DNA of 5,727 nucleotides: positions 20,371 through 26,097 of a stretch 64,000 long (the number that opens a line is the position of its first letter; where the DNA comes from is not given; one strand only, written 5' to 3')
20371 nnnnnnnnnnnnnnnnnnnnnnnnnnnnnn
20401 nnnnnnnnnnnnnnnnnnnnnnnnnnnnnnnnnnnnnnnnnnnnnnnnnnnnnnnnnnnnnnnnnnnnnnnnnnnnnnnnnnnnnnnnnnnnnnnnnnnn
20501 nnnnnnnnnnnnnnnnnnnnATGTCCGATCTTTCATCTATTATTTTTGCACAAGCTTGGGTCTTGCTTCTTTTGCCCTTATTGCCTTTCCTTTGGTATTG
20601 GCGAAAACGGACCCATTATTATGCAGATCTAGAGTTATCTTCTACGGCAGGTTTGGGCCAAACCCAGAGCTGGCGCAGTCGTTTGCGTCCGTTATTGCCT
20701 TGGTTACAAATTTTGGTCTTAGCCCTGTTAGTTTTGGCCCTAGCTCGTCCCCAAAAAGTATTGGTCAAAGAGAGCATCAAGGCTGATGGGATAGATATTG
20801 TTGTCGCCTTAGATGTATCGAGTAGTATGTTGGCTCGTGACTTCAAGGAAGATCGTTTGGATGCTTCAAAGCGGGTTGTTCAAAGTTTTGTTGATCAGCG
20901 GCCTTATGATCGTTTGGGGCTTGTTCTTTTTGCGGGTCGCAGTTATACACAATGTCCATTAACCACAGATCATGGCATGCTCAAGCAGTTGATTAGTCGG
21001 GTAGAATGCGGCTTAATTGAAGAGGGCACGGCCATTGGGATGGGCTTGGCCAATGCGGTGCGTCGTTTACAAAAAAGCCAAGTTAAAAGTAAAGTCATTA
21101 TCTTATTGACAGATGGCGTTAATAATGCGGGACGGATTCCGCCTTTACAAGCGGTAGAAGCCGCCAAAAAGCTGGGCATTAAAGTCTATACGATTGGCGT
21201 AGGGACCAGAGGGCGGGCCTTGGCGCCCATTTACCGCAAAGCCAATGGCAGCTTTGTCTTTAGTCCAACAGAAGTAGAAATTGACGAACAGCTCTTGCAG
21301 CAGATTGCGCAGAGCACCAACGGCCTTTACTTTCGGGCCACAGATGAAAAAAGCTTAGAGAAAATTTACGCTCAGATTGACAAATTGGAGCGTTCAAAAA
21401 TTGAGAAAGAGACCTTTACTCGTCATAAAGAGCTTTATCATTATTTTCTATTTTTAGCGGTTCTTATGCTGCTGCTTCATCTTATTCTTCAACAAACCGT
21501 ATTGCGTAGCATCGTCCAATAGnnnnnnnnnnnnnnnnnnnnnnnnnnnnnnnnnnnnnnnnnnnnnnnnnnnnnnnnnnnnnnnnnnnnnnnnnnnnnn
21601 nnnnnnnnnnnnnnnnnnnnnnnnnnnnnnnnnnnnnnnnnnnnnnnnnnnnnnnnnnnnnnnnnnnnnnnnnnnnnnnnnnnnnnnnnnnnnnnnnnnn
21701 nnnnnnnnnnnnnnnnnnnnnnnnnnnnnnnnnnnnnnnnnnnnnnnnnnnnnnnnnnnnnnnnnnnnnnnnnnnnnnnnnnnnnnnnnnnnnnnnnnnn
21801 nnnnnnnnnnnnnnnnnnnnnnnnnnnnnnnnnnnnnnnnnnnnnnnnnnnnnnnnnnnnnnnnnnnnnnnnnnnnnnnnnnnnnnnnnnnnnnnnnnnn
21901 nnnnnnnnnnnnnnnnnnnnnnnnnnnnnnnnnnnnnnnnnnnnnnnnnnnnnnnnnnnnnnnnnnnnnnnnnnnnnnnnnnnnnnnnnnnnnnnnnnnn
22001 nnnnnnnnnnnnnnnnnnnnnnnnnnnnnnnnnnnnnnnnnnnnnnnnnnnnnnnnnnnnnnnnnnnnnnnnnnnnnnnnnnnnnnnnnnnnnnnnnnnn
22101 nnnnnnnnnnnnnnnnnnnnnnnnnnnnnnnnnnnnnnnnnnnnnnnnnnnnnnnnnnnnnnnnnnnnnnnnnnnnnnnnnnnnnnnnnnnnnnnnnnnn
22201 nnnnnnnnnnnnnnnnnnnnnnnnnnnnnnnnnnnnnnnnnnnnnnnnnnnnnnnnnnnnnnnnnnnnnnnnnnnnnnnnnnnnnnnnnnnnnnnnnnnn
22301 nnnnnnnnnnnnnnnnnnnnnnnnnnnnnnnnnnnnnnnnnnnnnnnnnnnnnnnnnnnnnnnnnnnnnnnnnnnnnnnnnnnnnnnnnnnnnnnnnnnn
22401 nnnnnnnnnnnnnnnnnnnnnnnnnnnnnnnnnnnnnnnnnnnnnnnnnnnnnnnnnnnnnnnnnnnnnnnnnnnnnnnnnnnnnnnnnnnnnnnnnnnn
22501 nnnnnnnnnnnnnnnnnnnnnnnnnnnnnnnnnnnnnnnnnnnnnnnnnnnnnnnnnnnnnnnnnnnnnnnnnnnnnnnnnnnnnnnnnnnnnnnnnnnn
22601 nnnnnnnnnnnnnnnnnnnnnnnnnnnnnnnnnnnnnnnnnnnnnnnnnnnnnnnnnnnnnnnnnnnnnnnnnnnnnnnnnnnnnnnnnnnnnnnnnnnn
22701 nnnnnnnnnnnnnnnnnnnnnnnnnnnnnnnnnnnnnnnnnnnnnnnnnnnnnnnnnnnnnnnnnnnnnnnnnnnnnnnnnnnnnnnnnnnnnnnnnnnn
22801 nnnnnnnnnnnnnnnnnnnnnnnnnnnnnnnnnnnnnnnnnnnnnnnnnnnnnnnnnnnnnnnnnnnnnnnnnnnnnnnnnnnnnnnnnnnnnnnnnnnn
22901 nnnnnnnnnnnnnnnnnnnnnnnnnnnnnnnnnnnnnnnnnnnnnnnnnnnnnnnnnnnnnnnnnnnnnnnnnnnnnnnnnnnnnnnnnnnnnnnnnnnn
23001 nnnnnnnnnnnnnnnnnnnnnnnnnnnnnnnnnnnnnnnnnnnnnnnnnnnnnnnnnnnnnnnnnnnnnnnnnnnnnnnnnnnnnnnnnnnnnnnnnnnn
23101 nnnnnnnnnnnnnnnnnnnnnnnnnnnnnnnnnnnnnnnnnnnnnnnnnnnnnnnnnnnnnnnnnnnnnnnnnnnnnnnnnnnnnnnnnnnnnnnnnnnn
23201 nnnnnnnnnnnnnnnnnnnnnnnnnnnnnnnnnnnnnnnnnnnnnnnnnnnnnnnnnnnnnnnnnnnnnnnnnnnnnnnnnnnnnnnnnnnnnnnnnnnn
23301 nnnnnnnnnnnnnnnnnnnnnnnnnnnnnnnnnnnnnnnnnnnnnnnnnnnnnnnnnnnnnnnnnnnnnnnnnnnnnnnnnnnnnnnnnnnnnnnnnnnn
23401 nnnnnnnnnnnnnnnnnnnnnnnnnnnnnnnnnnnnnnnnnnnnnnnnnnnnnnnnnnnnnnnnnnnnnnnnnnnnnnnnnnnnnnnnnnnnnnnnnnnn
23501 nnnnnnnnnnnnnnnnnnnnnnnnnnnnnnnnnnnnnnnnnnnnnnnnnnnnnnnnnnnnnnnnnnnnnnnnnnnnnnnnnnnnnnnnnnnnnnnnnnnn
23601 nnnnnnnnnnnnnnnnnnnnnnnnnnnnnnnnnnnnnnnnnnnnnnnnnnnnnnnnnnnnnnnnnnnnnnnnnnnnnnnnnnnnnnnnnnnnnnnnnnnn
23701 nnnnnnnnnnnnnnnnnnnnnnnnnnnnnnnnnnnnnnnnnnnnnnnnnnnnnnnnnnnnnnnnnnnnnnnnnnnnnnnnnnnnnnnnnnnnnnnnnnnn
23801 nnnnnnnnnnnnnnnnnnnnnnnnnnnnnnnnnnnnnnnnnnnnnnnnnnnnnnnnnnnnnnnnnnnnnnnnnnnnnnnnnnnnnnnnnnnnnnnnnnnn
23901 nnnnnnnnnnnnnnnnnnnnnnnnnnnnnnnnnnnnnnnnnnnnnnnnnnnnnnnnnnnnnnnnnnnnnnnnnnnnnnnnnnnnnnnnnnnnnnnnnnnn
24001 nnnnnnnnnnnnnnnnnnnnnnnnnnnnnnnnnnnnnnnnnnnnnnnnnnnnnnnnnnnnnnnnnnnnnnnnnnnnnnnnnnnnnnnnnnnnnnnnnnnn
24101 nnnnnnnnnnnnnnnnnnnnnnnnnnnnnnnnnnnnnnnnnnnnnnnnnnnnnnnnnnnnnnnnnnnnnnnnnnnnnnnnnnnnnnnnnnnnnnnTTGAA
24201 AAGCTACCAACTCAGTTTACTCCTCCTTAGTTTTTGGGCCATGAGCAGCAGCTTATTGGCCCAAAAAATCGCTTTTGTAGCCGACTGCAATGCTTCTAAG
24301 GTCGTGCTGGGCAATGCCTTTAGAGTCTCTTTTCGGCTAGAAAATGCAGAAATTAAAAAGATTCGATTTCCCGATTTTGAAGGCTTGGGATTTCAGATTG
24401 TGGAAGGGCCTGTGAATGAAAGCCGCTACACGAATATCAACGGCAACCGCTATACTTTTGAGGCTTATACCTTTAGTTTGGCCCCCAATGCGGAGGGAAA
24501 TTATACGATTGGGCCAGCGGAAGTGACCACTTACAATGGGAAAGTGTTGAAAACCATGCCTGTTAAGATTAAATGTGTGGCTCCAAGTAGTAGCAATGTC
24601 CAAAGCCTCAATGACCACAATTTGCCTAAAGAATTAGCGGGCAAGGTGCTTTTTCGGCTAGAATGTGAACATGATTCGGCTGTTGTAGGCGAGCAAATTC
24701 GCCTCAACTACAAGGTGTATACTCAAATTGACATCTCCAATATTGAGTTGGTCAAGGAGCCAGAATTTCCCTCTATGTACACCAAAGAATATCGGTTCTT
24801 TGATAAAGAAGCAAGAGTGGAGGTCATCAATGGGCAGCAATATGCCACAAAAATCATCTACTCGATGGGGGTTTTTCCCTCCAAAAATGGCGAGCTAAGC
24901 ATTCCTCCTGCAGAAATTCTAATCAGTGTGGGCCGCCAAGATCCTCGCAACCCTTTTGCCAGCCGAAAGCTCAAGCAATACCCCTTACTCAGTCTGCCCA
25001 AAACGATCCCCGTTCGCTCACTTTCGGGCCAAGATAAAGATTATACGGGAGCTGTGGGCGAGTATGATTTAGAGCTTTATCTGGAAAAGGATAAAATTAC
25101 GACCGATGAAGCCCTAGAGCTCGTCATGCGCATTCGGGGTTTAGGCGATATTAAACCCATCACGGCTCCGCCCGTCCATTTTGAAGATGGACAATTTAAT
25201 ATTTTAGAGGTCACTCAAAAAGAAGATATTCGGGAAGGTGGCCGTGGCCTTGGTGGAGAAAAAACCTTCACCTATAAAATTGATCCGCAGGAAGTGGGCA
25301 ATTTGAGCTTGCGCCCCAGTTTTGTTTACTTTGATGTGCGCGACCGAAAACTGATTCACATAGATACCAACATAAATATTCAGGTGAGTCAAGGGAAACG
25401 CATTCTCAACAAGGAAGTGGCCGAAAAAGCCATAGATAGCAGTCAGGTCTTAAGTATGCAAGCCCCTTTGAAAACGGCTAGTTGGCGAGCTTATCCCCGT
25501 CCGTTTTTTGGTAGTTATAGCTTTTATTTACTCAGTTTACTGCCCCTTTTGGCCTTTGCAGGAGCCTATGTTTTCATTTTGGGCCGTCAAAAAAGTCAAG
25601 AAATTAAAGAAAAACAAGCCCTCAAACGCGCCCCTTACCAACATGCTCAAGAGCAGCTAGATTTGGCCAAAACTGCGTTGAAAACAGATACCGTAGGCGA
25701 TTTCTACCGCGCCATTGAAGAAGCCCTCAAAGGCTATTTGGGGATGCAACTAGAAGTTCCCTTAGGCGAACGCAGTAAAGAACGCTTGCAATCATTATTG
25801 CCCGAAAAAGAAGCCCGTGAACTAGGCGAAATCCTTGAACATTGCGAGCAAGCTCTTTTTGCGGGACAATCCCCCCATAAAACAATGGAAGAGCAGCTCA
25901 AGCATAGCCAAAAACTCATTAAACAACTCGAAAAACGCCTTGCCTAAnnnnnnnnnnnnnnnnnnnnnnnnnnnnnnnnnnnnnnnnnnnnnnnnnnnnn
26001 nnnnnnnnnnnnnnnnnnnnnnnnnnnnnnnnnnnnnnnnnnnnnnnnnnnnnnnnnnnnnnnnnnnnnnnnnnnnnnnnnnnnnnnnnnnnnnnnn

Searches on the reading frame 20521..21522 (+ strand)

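Call 71: search_protein_families(library=pfam, proteins=[window:20521-21522:+], max_evalue=0.00001)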
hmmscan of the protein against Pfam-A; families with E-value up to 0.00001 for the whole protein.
window:20521-21522:+ (333 aa): 5 families
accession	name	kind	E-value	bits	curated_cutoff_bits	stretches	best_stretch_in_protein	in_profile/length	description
PF00092.34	VWA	-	1.7e-25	90.7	23.8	1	92-285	1-174/174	von Willebrand factor type A domain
PF13519.12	VWA_2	-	1.2e-19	71.4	27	1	93-199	1-106/107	von Willebrand factor type A domain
PF07584.16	BatA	-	2.1e-10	41.3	25.9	1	9-77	4-77/77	Aerotolerance regulator N-terminal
PF01882.25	DUF58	-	3.6e-07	30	23.4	1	75-227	20-166/216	Protein of unknown function DUF58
PF06707.17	DUF1194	-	3e-06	27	27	0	167-239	92-170/206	Protein of unknown function (DUF1194)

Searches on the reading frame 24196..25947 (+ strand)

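Call 32: search_protein_families(library=pfam, proteins=[window:24196-25947:+], max_evalue=0.00001)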
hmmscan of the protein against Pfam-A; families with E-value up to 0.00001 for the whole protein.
window:24196-25947:+ (583 aa): 1 family
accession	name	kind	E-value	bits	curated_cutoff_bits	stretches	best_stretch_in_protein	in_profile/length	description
PF13584.12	BatD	-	8.7e-32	110.1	24.1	2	31-126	3-91/92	BatD DUF11 like domain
